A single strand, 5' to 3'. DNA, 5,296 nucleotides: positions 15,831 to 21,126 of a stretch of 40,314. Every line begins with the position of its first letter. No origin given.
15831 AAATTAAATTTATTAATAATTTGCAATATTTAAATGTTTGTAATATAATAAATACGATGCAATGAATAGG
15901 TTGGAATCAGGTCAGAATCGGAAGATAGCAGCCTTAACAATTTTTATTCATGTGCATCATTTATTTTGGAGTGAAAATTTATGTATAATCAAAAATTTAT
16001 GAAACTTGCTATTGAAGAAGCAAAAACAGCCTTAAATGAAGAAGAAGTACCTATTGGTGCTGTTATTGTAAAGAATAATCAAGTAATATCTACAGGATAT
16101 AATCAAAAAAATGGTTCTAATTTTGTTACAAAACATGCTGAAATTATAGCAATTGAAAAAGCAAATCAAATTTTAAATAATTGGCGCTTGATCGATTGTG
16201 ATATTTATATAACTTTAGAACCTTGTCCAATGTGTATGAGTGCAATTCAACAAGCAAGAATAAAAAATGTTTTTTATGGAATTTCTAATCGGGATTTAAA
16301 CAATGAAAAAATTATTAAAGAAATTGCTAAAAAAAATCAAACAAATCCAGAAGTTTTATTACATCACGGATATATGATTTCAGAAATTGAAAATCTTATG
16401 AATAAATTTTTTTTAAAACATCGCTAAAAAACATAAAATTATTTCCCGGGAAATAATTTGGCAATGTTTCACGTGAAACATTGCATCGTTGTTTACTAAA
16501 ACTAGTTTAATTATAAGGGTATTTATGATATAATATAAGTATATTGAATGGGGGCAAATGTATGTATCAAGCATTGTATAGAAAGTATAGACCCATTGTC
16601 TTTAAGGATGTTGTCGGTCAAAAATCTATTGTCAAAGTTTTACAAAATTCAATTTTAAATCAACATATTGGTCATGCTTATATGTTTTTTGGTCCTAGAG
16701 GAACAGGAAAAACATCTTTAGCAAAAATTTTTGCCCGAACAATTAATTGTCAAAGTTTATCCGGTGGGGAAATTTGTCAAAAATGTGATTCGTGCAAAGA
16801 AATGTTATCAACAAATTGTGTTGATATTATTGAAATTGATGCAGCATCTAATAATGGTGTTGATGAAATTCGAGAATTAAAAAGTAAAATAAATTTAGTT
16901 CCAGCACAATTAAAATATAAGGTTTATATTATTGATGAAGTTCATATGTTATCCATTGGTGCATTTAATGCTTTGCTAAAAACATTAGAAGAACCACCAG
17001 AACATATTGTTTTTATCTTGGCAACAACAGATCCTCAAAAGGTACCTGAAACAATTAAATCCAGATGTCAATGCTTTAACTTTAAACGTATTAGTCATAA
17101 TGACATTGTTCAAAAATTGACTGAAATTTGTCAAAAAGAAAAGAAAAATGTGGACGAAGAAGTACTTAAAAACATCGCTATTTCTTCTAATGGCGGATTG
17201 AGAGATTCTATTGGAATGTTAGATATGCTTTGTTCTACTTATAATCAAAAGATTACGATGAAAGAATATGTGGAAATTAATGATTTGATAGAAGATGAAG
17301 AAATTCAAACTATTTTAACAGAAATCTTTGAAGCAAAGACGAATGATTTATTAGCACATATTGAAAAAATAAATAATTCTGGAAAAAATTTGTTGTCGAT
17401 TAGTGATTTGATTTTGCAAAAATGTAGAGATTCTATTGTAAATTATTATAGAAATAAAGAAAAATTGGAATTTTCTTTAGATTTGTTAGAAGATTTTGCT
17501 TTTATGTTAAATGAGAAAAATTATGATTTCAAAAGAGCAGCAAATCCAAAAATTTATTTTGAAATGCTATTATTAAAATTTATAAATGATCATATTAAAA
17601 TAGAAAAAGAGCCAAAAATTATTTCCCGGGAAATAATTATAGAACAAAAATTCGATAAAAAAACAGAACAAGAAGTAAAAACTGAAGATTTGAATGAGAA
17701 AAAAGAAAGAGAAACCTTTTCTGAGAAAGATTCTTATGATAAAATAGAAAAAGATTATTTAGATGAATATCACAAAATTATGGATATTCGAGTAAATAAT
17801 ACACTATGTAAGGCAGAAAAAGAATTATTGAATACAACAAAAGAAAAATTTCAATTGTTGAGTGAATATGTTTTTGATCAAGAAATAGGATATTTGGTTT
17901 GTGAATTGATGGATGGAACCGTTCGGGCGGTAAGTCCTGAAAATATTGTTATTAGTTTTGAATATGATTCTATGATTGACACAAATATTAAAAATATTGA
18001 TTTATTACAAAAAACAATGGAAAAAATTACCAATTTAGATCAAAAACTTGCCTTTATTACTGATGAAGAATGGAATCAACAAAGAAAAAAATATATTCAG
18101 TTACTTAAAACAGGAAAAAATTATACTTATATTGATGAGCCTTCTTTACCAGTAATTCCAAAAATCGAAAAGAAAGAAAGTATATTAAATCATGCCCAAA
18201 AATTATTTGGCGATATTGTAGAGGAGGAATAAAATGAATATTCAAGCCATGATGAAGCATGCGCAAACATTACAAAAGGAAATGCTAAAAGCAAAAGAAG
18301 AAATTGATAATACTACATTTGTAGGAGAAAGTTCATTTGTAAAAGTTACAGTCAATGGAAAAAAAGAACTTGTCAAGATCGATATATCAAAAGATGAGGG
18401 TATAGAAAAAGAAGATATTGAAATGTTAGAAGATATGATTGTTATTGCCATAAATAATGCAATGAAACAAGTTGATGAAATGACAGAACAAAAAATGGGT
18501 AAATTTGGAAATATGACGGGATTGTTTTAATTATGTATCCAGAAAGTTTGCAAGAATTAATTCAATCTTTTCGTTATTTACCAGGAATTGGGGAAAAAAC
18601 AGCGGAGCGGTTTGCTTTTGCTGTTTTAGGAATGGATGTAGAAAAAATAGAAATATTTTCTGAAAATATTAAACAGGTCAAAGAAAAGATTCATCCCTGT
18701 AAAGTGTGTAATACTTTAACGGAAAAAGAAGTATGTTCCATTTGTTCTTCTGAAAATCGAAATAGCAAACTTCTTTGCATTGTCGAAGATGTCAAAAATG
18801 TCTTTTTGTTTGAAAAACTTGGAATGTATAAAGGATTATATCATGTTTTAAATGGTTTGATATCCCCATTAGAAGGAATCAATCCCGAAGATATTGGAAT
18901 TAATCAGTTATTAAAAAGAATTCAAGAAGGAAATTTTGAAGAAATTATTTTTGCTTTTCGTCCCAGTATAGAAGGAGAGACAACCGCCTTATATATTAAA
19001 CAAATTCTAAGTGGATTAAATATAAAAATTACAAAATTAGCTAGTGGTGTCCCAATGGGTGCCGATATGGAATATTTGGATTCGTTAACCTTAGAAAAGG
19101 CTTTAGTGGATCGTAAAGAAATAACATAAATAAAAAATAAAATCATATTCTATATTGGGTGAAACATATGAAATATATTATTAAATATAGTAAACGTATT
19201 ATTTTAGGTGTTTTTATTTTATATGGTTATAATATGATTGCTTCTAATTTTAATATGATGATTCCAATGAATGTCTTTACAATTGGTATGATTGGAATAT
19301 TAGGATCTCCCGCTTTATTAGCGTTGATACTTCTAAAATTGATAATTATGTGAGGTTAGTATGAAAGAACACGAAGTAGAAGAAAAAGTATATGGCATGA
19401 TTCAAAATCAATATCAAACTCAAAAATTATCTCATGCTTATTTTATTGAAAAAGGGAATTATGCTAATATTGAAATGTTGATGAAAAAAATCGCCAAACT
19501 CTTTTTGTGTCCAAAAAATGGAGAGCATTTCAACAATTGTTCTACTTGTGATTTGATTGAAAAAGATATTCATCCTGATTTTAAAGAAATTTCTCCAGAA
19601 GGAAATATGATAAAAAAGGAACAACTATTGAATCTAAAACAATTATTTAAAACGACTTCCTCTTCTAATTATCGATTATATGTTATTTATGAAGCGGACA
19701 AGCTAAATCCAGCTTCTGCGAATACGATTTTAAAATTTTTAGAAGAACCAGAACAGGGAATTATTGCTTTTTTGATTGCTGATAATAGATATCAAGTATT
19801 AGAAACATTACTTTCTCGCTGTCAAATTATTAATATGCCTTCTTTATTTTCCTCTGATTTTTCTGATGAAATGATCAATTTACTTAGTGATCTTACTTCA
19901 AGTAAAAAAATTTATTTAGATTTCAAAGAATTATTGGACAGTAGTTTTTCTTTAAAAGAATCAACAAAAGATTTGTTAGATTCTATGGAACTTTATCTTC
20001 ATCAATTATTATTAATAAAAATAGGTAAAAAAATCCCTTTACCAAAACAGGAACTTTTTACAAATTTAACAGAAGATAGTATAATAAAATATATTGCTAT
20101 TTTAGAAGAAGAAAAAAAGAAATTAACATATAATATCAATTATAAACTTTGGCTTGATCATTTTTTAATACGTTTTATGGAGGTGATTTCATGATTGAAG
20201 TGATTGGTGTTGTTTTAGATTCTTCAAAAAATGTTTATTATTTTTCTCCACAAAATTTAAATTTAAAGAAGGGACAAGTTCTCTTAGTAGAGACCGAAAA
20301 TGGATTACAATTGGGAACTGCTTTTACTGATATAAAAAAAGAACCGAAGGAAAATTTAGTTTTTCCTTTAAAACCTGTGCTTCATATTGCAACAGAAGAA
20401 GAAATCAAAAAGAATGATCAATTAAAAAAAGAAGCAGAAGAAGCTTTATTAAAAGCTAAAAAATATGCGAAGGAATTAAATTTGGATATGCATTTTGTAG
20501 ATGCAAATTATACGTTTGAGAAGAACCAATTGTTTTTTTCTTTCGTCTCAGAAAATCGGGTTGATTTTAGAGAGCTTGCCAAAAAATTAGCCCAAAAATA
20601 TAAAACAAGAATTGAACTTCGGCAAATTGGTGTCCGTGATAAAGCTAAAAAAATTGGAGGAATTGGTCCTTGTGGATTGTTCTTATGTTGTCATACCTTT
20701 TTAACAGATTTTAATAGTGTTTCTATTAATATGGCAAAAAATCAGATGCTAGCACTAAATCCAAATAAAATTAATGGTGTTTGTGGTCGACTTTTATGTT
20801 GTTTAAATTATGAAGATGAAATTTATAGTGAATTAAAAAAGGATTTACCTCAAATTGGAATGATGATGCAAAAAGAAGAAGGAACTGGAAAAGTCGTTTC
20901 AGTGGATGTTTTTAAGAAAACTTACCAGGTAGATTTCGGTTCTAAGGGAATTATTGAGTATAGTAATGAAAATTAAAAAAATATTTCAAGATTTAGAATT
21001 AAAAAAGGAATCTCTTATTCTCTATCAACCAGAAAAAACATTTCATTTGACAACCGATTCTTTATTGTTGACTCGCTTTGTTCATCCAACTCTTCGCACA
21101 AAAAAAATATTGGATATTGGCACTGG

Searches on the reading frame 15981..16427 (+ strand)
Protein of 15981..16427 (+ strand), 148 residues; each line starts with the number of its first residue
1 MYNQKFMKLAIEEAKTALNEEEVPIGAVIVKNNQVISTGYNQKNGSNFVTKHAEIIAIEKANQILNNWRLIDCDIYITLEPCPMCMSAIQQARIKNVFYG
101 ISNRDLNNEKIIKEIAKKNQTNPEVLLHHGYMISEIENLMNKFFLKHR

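Call 29: search_protein_families(library=pfam, proteins=[window:15981-16427:+], max_evalue=0.001)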
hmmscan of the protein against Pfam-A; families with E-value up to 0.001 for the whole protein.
window:15981-16427:+ (148 aa): 3 families
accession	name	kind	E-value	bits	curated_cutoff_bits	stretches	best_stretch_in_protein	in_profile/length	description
PF14437.12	MafB19-deam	-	1.8e-33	115.8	27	1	3-148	3-142/142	MafB19-like deaminase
PF00383.29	dCMP_cyt_deam_1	-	7.4e-32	109.7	25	1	3-100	4-101/102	Cytidine and deoxycytidylate deaminase zinc-binding region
PF18750.7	SNAD4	-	0.00063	20.2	27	0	38-91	22-73/130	Secreted Novel AID/APOBEC-like Deaminase 4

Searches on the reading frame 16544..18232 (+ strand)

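Call 29: search_protein_families(library=pfam, proteins=[window:16544-18232:+], max_evalue=0.001)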
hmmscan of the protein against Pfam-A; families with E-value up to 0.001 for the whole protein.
window:16544-18232:+ (562 aa): 10 families
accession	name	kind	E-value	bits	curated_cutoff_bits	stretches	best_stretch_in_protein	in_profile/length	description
PF13177.12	DNA_pol3_delta2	-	6.2e-47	160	27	1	25-183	1-160/161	DNA polymerase III, delta subunit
PF00004.35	AAA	-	3.9e-13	50.4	21.2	1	47-177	2-125/131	ATPase family associated with various cellular activities (AAA)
PF21960.2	RCF1-5-like_lid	-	1.4e-07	31.8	27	1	191-227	2-39/43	RCF1/5-like, AAA+ ATPase lid domain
PF22608.2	DNAX_ATPase_lid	-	6e-06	26.4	27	1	188-227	2-41/49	DNA polymerase III clamp loader subunit, ATPase lid domain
PF05496.18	RuvB_N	-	7.9e-06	26.2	27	1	16-99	2-91/159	Holliday junction DNA helicase RuvB P-loop domain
PF13401.12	AAA_22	-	1.2e-05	26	27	1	47-161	9-122/130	AAA domain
PF06068.19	TIP49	-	6.4e-05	22.7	23.8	0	119-161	269-310/347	TIP49 P-loop domain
PF07728.20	AAA_5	-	0.00018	21.9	22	0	47-151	3-93/139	AAA domain (dynein-related subfamily)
PF25361.1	AAA_lid_RFC1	-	0.00029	20.7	34.9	1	187-232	3-48/59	RFC1-like, AAA+ ATPase lid domain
PF13173.12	AAA_14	-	0.00063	20.2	27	0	45-158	4-94/129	AAA domain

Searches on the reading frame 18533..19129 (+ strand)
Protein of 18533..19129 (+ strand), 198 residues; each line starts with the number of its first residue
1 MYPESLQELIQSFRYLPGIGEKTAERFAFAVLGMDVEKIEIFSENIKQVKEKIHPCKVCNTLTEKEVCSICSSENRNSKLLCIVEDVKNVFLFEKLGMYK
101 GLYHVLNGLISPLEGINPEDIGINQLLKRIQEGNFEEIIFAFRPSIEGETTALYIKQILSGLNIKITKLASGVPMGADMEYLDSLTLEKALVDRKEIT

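Call 29: search_protein_families(library=pfam, proteins=[window:18533-19129:+], max_evalue=0.001)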
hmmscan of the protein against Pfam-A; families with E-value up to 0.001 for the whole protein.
window:18533-19129:+ (198 aa): 5 families
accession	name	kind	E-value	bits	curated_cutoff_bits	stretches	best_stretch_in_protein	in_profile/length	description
PF13662.12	Toprim_4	-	2.7e-21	76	25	1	80-170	2-85/85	Toprim domain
PF21176.3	RecR_HhH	-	8.7e-12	45.1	27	1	6-48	1-43/45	RecR, helix-hairpin-helix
PF21175.2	RecR_C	-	3.8e-09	36.2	22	1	172-195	1-24/24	RecR, C-terminal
PF02132.21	RecR_ZnF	-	2.3e-08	34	22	1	53-73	1-21/21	RecR, Cys4-zinc finger domain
PF01751.28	Toprim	-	1.4e-05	25.6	23.1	1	81-165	2-92/96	Toprim domain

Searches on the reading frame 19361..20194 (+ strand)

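Call 29: search_protein_families(library=pfam, proteins=[window:19361-20194:+], max_evalue=0.001)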
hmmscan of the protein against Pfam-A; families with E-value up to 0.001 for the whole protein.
window:19361-20194:+ (277 aa): 1 family
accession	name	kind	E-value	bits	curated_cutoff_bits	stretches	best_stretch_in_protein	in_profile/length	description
PF13177.12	DNA_pol3_delta2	-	1.8e-39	135.7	27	1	8-161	3-159/161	DNA polymerase III, delta subunit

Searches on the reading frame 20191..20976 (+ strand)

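Call 29: search_protein_families(library=pfam, proteins=[window:20191-20976:+], max_evalue=0.001)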
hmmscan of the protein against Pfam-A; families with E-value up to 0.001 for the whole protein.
window:20191-20976:+ (261 aa): 1 family
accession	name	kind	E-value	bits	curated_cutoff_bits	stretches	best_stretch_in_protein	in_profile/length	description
PF04468.17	PSP1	-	1.6e-27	96.1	27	1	61-146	1-86/86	PSP1 C-terminal conserved region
